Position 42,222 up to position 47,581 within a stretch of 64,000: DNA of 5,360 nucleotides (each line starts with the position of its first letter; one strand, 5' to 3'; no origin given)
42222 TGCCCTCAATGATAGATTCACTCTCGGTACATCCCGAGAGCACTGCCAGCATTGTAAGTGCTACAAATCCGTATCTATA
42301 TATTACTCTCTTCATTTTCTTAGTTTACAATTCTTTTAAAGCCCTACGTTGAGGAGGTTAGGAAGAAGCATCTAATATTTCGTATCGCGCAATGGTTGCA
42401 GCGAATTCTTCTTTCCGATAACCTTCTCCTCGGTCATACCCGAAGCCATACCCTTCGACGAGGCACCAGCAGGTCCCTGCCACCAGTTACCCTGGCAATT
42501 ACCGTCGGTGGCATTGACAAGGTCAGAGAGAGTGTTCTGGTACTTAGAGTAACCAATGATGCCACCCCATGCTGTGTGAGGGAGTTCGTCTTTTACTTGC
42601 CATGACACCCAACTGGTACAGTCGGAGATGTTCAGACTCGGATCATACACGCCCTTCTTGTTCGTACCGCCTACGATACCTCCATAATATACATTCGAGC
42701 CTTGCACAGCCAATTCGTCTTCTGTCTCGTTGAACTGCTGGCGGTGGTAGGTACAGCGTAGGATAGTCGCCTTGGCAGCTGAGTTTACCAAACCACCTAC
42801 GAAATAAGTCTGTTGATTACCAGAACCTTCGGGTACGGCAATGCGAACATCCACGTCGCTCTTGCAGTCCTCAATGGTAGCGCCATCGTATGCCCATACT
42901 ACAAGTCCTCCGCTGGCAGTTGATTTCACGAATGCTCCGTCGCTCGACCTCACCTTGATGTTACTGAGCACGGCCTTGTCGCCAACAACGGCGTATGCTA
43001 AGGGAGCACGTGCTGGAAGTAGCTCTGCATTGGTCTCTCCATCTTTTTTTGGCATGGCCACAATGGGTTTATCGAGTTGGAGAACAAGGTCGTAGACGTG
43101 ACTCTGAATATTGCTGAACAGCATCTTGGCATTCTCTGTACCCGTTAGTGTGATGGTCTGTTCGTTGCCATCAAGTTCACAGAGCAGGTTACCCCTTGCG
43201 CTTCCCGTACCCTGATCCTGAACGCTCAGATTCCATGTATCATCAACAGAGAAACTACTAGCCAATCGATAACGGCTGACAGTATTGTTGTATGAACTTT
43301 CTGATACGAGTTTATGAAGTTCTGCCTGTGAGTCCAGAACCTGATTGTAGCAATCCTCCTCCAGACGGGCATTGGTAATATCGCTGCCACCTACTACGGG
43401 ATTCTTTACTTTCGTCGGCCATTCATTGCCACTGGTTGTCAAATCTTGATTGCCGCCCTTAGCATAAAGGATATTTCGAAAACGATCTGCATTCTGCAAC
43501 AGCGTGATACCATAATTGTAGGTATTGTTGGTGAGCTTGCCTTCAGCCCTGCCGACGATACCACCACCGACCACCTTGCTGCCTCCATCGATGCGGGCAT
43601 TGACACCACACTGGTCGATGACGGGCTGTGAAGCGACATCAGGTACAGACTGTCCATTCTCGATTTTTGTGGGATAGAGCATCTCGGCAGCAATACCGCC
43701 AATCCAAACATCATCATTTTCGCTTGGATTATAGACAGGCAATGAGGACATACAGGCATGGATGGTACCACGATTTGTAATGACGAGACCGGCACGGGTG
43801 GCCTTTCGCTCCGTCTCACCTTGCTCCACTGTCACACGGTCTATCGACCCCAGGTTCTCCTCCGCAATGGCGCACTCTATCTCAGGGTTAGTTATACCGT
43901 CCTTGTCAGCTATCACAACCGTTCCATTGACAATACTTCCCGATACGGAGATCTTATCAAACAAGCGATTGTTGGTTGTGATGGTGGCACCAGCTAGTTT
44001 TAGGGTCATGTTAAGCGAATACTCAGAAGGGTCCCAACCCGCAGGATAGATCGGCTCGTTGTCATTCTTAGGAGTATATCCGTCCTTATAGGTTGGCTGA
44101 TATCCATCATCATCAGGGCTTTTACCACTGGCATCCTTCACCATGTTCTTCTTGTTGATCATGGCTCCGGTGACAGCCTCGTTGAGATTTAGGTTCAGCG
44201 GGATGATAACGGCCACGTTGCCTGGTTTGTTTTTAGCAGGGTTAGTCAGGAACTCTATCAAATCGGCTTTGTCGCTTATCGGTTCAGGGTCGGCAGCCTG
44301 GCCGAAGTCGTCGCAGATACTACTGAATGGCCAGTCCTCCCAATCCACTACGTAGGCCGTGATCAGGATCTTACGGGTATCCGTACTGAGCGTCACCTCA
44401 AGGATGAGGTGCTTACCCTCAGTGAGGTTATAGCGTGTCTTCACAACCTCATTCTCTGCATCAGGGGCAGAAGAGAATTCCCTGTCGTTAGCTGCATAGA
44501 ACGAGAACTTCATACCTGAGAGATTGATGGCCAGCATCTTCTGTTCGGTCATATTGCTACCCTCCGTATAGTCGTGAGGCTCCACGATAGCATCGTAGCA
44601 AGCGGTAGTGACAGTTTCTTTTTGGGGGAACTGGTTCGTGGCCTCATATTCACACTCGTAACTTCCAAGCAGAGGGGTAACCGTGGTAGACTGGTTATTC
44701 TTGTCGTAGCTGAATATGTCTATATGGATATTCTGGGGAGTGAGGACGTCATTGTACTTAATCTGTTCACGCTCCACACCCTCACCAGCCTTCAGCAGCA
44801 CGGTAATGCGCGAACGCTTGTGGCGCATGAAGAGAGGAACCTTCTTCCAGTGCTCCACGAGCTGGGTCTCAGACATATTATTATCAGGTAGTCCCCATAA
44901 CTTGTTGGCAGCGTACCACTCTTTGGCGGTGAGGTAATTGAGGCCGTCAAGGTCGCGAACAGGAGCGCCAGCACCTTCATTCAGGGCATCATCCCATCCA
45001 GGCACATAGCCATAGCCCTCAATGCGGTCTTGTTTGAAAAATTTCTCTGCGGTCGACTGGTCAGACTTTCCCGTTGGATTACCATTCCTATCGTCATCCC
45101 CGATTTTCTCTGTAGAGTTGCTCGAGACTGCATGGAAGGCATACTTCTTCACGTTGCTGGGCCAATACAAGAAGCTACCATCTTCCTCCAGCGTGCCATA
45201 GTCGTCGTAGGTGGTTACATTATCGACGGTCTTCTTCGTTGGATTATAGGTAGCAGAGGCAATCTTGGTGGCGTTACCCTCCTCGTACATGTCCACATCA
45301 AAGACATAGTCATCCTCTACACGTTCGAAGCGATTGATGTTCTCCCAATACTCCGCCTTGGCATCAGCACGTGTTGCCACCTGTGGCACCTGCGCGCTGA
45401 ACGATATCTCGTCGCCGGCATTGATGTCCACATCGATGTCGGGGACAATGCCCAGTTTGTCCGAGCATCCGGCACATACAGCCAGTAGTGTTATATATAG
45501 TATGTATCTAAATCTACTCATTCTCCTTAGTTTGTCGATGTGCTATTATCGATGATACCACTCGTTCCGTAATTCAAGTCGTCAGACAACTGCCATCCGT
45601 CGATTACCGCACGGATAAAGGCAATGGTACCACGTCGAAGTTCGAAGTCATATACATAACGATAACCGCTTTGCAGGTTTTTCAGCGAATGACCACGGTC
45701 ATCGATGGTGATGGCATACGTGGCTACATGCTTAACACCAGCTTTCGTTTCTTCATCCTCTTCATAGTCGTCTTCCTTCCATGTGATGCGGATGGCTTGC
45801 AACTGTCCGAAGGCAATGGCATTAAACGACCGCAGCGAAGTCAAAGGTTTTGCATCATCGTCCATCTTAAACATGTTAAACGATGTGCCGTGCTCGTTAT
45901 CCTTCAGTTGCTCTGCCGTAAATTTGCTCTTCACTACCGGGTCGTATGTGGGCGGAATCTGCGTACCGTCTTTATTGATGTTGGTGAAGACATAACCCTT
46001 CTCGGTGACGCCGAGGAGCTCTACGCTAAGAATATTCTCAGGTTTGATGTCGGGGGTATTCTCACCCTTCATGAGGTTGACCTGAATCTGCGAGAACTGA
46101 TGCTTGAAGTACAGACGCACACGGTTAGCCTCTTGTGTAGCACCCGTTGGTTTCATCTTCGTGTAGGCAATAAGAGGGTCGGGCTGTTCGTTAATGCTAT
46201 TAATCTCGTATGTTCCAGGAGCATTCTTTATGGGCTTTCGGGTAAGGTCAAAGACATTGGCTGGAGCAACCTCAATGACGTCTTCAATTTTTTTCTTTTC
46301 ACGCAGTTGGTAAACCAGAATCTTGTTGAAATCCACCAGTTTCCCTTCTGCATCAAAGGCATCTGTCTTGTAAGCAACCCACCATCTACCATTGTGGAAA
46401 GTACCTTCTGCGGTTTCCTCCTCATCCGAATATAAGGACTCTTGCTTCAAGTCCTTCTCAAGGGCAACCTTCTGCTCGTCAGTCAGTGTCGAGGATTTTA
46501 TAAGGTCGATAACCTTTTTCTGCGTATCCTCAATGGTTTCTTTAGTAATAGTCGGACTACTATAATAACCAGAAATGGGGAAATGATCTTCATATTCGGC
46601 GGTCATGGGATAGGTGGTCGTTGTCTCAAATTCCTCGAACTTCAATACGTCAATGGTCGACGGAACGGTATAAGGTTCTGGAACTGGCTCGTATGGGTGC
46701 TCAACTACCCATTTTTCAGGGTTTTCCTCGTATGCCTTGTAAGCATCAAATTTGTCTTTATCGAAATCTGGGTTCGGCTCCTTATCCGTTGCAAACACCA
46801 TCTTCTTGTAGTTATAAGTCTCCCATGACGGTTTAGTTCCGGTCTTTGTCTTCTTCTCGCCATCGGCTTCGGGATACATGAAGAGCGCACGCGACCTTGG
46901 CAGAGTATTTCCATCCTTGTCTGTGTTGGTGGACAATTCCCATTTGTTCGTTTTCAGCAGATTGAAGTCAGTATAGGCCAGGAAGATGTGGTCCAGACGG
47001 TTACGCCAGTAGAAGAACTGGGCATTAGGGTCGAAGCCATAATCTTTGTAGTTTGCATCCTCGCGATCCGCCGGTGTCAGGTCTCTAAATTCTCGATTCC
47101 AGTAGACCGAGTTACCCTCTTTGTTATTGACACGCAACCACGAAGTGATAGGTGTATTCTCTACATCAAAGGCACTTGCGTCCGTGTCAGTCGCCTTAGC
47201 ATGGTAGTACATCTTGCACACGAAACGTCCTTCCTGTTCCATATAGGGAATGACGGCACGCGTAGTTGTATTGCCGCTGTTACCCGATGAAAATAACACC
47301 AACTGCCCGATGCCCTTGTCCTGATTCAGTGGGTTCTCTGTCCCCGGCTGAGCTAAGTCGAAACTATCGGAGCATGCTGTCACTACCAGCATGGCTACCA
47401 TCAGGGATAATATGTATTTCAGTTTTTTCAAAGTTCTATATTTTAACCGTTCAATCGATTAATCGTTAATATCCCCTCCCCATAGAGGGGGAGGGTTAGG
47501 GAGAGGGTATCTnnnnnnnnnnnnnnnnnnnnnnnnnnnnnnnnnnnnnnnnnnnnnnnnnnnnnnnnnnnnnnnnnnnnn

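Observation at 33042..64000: A super-operon of more than 31 kb holding 12 fimbrillin-family (type V pilus) lipoproteins, most 2-3 times normal size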

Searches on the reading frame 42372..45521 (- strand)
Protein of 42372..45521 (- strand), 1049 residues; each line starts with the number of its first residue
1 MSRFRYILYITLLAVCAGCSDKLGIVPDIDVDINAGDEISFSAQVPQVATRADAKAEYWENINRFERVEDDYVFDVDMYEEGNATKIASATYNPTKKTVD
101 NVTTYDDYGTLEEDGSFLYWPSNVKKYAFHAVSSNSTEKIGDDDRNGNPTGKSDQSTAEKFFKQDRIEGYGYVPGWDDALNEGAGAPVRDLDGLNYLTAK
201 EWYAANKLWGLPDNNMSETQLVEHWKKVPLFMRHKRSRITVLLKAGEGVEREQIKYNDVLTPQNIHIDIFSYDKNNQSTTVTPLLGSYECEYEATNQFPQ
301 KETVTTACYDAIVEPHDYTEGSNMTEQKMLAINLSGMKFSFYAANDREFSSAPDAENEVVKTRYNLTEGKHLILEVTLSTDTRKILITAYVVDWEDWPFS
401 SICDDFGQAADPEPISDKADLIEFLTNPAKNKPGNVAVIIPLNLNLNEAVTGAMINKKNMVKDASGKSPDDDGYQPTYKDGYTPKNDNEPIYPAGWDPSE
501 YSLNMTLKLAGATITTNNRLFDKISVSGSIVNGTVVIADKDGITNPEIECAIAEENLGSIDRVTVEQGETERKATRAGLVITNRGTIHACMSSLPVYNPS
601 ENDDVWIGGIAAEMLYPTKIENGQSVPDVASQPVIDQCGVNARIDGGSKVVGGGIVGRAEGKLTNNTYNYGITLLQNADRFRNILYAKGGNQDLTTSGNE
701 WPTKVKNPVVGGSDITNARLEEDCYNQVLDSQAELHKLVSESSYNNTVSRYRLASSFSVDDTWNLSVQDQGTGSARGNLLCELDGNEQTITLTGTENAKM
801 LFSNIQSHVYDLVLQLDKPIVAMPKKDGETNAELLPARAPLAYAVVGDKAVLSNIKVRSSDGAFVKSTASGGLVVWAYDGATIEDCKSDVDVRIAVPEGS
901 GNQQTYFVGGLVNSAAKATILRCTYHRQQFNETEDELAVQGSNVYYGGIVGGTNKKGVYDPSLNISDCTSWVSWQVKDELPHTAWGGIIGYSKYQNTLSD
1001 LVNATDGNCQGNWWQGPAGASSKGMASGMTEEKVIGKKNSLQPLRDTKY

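Call 4: search_protein_families(library=pfam, proteins=[window:42372-45521:-], max_evalue=0.01)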
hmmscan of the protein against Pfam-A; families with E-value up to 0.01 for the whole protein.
window:42372-45521:- (1049 aa): 1 family
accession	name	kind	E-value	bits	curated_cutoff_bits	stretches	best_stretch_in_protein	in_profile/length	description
PF13149.12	Mfa_like_1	-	5.6e-06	27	27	1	118-394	53-246/246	Fimbrillin-like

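Call 9: search_protein_families(library=ncbifam, proteins=[window:42372-45521:-], max_evalue=0.01)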
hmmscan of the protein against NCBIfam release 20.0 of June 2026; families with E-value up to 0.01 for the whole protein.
window:42372-45521:- (1049 aa): 0 families

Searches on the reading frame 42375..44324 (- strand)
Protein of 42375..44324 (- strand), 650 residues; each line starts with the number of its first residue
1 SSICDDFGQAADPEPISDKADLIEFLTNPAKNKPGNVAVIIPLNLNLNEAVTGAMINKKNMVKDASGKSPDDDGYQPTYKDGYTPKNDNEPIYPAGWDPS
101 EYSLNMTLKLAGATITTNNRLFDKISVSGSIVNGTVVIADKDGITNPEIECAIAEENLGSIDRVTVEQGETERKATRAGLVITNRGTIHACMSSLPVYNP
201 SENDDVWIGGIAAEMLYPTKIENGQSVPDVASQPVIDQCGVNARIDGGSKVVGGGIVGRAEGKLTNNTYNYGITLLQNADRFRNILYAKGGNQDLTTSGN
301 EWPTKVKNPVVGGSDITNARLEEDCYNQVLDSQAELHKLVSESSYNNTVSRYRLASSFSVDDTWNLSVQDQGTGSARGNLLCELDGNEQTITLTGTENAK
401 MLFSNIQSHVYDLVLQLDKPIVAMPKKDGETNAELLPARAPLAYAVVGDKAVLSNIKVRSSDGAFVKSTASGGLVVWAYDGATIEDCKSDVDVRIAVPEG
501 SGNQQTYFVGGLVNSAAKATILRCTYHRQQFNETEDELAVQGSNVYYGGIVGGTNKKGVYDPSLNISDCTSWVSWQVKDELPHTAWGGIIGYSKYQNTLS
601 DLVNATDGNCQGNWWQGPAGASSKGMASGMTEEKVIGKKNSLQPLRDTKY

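Call 38: search_protein_families(library=pfam, proteins=[window:42375-44324:-], max_evalue=5)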
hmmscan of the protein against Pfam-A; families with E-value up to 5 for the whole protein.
window:42375-44324:- (650 aa): 1 family
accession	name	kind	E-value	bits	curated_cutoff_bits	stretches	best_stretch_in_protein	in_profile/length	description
PF07581.17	Glug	-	0.62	11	20.5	1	469-493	3-27/28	The GLUG motif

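Call 39: search_protein_families(library=ncbifam, proteins=[window:42375-44324:-], max_evalue=10)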
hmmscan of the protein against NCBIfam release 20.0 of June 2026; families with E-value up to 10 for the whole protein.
window:42375-44324:- (650 aa): 0 families

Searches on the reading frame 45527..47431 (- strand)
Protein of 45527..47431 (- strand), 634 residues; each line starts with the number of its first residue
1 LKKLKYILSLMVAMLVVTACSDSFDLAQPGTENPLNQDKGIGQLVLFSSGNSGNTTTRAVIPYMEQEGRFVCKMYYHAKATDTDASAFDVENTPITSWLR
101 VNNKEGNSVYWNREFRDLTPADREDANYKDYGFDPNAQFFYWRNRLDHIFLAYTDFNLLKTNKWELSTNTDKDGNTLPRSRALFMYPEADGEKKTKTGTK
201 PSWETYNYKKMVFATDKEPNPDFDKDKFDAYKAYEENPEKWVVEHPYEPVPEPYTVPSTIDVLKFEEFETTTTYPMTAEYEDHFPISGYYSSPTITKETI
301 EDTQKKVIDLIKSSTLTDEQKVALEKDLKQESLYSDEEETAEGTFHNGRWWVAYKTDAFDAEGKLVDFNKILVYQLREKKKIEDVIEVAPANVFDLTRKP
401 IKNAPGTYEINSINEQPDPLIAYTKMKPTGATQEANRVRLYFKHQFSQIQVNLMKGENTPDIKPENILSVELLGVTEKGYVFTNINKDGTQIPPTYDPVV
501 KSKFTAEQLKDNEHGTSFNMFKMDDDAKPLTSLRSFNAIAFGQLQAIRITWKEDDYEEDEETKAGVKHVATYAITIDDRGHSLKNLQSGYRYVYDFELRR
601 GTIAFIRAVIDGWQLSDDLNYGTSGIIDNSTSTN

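Call 4: search_protein_families(library=pfam, proteins=[window:45527-47431:-], max_evalue=0.01)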
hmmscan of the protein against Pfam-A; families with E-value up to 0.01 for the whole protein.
window:45527-47431:- (634 aa): 1 family
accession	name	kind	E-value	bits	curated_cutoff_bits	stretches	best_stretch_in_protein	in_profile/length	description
PF13149.12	Mfa_like_1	-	2.7e-07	31.3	27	1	411-613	90-246/246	Fimbrillin-like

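Call 9: search_protein_families(library=ncbifam, proteins=[window:45527-47431:-], max_evalue=0.01)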
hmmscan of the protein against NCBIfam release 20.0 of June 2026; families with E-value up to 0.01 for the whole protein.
window:45527-47431:- (634 aa): 0 families
